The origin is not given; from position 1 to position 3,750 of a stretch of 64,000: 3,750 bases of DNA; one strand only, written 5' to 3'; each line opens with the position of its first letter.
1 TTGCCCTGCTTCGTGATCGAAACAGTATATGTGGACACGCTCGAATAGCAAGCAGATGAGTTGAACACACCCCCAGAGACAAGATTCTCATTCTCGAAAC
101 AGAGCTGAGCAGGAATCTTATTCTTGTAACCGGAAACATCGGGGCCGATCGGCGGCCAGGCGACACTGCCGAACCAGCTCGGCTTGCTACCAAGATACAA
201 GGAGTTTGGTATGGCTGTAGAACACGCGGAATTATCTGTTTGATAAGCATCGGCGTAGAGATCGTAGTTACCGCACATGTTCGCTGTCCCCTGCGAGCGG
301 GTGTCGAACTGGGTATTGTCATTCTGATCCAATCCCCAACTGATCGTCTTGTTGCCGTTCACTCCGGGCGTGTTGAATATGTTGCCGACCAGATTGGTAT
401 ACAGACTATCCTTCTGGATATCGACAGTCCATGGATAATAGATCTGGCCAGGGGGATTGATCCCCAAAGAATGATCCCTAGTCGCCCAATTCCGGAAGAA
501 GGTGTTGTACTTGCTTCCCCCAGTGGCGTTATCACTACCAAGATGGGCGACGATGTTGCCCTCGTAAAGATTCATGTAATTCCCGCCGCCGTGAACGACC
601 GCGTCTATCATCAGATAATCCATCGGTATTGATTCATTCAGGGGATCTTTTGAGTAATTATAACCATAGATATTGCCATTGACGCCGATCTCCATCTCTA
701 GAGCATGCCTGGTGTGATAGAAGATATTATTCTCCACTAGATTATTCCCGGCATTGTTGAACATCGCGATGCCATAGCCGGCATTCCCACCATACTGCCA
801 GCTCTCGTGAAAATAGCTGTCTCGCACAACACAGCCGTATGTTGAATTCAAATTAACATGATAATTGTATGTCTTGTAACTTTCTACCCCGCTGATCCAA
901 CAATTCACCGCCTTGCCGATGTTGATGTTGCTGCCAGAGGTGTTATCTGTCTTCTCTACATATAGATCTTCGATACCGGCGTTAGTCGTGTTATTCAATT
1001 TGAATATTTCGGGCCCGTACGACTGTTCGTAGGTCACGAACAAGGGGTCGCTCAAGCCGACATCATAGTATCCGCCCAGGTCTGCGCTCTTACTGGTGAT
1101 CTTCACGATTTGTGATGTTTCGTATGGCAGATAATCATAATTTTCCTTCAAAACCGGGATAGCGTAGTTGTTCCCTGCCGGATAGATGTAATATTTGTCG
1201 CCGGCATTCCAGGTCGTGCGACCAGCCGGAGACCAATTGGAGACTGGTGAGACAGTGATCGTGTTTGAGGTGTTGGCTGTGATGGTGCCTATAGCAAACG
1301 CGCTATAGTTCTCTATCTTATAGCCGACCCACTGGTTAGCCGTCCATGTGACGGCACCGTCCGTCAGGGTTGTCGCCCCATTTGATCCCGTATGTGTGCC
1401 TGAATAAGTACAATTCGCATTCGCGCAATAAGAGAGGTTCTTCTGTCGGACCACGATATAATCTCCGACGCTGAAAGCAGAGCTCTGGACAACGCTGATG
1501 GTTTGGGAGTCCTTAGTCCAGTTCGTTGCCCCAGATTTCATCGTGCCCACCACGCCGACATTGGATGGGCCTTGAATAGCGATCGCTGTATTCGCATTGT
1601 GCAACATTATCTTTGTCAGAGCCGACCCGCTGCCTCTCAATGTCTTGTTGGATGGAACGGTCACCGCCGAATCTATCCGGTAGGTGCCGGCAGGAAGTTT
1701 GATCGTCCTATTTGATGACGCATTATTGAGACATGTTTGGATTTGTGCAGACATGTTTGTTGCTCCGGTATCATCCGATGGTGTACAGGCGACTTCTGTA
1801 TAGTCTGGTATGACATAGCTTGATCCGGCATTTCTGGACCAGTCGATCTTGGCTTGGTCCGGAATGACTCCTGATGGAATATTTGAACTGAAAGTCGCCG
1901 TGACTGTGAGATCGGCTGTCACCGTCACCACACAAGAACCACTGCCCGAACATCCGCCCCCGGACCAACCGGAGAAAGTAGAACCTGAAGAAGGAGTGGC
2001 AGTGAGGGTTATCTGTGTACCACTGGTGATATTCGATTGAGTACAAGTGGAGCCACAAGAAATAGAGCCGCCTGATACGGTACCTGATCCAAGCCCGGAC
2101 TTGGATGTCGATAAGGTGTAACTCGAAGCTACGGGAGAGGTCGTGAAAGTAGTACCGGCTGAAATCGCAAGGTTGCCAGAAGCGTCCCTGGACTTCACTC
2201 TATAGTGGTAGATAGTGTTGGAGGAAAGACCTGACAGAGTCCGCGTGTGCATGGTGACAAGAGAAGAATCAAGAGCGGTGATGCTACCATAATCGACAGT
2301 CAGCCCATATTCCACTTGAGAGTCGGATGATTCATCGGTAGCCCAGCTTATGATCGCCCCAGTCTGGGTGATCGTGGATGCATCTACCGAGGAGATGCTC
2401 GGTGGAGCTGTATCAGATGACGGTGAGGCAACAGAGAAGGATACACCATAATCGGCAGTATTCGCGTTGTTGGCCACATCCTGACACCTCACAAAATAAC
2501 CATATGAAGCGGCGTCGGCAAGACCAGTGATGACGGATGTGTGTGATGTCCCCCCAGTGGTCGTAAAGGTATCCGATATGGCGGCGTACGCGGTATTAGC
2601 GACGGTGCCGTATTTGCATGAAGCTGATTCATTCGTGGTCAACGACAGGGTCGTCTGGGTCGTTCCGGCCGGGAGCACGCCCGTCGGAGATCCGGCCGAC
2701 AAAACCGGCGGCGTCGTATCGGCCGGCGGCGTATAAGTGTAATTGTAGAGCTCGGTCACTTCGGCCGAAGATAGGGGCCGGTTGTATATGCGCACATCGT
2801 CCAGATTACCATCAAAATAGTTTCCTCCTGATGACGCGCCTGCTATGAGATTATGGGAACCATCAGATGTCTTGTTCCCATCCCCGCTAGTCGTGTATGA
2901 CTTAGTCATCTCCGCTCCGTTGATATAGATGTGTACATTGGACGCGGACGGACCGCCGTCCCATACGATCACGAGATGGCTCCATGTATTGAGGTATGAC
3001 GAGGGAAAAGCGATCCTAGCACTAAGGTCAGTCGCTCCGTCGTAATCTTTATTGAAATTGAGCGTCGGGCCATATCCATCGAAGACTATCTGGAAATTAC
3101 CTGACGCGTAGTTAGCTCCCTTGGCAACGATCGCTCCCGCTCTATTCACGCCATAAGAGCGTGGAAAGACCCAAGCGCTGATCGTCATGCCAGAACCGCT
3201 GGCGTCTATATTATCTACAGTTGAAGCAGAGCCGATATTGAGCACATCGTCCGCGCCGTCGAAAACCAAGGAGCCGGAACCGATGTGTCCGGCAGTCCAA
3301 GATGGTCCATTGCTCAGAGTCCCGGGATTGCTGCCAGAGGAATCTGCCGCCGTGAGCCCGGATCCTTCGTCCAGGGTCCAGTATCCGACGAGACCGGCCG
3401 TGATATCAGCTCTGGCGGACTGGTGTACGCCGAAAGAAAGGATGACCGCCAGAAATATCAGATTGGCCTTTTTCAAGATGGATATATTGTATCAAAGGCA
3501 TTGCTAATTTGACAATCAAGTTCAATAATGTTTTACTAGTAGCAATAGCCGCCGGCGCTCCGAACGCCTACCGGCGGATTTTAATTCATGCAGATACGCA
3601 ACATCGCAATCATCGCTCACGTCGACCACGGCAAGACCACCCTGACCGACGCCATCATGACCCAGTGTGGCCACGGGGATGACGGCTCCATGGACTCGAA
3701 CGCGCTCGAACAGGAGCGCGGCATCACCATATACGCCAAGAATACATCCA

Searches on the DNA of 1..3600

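Call 112: search_rna_families(source=window, start=1, end=3600, threshold=evalue, max_evalue=0.5)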
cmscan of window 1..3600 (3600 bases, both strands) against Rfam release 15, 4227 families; matches with E-value up to 0.5: 0.
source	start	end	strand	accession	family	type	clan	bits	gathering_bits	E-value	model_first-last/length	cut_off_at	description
